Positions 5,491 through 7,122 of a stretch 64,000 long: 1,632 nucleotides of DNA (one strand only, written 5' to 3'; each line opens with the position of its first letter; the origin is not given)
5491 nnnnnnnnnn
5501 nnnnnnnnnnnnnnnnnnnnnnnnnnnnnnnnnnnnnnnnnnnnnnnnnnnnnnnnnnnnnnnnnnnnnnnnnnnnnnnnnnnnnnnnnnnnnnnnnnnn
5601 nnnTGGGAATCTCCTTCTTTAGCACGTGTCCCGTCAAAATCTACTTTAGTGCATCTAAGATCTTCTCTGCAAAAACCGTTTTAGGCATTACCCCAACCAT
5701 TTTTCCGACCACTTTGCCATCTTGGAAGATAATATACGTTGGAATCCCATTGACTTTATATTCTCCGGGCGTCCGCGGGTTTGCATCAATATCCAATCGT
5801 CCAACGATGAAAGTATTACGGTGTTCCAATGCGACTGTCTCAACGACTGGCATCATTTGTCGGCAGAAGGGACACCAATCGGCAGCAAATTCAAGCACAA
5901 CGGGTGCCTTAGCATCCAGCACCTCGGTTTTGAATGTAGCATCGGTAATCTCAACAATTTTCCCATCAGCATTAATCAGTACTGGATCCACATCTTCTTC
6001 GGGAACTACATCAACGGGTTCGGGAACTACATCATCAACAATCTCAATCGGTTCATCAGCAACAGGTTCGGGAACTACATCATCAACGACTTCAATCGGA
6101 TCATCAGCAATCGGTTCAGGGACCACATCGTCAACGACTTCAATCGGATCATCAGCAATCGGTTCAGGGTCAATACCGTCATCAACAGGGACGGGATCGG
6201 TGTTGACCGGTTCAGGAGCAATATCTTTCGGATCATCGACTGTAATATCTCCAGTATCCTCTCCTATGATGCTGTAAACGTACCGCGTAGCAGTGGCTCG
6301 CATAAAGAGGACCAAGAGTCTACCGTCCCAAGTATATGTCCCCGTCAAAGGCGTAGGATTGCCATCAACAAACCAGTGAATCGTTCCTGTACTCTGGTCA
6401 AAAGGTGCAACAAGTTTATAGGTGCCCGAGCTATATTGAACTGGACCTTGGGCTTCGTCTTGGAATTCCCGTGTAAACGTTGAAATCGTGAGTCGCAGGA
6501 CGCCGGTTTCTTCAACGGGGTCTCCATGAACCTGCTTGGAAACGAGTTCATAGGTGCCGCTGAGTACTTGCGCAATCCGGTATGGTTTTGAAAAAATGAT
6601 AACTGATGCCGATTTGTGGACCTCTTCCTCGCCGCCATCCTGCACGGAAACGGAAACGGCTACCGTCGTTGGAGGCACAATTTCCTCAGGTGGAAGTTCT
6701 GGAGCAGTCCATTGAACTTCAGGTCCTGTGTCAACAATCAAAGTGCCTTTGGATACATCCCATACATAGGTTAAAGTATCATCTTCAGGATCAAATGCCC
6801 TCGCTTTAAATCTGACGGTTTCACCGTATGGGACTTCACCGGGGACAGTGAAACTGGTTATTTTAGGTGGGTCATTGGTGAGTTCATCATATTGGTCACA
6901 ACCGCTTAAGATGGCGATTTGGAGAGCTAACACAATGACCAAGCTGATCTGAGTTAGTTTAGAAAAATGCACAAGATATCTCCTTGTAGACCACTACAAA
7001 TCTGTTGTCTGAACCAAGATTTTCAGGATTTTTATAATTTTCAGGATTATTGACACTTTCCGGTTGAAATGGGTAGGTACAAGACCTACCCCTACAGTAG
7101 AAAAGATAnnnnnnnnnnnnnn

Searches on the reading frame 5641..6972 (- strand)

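Call 28: search_protein_families(library=pfam, proteins=[window:5641-6972:-], max_evalue=0.001)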
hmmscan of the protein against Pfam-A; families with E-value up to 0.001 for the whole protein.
window:5641-6972:- (443 aa): 4 families
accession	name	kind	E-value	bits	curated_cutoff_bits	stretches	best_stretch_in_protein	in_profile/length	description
PF00085.26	Thioredoxin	-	2.3e-23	82.6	23.5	1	339-438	2-101/103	Thioredoxin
PF13098.12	Thioredoxin_2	-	3.9e-09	37.2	27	1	354-436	4-102/104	Thioredoxin-like domain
PF14595.12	Thioredoxin_9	-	0.00016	22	25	1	352-433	38-121/129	Thioredoxin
PF18911.6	PKD_4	-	0.00073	20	27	0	33-83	1-49/85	PKD domain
